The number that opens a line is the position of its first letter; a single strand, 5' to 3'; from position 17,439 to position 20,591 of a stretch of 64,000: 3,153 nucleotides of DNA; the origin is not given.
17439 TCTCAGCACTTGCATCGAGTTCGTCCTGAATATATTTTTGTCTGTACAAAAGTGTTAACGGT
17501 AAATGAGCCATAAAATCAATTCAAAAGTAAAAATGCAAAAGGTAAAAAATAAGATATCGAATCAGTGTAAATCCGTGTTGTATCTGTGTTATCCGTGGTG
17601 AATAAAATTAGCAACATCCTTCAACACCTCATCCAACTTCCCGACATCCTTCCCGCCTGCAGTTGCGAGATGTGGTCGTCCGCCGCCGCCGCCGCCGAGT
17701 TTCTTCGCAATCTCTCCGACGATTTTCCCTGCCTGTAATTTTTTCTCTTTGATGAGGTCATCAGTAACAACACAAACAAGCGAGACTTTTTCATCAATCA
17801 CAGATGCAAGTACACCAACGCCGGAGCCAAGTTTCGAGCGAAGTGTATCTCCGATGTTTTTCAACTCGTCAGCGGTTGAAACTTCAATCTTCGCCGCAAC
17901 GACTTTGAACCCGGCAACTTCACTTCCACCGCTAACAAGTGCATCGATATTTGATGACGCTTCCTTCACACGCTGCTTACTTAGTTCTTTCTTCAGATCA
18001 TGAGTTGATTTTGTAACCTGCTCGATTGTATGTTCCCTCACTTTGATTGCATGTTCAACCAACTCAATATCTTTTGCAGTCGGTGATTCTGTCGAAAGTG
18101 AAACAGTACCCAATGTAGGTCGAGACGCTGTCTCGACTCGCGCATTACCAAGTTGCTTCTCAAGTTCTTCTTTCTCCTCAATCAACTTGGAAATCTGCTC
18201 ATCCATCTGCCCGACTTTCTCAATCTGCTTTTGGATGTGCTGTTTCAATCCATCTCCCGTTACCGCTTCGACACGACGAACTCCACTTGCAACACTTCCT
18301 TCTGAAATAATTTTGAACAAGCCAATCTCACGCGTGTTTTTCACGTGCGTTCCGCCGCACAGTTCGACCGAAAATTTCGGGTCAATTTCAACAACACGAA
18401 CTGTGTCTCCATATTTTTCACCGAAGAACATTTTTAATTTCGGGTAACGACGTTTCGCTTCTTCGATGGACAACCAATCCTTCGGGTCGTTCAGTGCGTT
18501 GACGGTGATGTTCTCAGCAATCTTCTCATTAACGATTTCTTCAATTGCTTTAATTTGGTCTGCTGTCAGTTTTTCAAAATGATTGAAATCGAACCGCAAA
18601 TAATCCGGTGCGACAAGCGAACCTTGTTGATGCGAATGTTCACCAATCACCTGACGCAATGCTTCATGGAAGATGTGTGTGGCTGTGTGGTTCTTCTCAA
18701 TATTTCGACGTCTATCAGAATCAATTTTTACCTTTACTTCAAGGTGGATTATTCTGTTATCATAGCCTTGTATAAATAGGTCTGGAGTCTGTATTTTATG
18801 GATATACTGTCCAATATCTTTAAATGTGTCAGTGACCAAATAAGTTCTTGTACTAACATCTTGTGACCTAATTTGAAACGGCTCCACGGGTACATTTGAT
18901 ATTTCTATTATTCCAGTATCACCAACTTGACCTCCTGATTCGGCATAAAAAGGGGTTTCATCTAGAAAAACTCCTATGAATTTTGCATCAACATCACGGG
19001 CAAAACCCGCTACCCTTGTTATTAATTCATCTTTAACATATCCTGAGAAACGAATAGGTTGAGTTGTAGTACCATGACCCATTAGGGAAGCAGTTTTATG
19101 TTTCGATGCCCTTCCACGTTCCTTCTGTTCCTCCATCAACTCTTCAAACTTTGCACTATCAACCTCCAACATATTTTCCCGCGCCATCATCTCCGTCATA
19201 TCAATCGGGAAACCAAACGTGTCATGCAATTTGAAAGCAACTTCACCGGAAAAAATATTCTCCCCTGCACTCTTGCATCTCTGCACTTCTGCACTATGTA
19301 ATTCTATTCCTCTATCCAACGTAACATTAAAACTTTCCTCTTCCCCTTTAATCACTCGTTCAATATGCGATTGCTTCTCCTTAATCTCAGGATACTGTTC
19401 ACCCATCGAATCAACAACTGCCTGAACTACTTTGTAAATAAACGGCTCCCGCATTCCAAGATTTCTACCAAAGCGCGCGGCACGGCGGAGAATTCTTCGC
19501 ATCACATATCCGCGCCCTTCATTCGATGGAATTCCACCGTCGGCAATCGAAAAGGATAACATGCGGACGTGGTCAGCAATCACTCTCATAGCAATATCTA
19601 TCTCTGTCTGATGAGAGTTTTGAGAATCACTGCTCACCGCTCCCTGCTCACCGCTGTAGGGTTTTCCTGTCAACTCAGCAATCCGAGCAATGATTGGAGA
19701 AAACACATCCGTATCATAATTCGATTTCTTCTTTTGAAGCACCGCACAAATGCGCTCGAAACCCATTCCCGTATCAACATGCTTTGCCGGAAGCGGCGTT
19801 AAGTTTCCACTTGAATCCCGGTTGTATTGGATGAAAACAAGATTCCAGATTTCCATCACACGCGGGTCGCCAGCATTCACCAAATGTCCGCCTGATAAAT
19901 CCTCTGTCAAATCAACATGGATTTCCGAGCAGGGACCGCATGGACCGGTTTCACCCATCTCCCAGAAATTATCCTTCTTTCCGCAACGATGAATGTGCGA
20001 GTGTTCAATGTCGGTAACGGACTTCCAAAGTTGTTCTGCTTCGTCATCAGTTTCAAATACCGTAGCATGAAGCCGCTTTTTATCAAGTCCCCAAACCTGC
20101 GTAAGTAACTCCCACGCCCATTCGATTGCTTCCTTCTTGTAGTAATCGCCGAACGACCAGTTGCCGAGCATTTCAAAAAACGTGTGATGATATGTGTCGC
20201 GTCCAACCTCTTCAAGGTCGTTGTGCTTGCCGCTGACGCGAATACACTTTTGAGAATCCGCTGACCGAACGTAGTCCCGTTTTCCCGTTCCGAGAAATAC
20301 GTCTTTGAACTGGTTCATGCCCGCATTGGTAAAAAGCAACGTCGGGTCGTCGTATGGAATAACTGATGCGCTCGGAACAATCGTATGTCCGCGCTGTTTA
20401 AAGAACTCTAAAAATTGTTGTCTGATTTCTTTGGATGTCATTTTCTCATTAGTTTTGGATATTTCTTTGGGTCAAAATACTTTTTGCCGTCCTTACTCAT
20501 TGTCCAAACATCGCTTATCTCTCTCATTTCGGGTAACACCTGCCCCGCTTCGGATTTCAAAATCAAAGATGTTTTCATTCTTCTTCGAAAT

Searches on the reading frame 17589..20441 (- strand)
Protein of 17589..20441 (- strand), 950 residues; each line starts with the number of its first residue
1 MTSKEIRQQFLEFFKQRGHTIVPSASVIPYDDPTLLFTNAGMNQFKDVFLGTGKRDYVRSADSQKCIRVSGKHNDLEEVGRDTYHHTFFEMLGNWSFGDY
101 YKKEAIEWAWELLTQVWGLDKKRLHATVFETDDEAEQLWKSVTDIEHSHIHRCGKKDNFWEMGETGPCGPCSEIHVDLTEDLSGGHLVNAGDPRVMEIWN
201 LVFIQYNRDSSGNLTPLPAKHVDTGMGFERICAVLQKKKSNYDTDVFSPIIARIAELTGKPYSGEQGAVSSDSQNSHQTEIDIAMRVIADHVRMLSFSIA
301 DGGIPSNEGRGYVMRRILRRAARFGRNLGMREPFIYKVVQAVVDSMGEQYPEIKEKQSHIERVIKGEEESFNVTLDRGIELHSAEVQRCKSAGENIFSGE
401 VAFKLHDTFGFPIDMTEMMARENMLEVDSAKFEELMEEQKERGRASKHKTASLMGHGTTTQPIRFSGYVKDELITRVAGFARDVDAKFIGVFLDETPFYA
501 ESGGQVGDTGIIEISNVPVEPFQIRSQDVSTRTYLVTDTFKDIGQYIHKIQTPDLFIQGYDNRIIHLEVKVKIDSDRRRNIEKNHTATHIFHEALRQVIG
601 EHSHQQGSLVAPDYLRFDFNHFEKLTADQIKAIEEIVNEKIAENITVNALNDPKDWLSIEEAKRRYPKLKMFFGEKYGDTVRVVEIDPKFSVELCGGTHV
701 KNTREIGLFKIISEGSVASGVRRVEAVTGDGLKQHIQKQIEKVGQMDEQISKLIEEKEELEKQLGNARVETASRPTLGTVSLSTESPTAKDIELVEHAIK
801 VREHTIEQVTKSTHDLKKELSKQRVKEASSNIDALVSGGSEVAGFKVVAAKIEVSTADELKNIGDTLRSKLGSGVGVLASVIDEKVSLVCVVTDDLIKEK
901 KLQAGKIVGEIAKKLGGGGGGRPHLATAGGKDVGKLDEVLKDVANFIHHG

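Call 25: search_protein_families(library=pfam, max_evalue=0.001, proteins=[window:17589-20441:-])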
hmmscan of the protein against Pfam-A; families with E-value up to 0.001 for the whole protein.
window:17589-20441:- (950 aa): 3 families
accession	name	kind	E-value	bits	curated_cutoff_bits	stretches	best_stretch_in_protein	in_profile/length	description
PF01411.24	tRNA-synt_2c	-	1.4e-198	661.4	30.3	1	5-518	1-514/552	tRNA synthetases class II (A)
PF07973.19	tRNA_SAD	-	4.1e-18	65.5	24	1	681-725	1-44/44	Threonyl and Alanyl tRNA synthetase second additional domain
PF02272.25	DHHA1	-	3.2e-14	53.7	25.9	1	846-947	3-100/102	DHHA1 domain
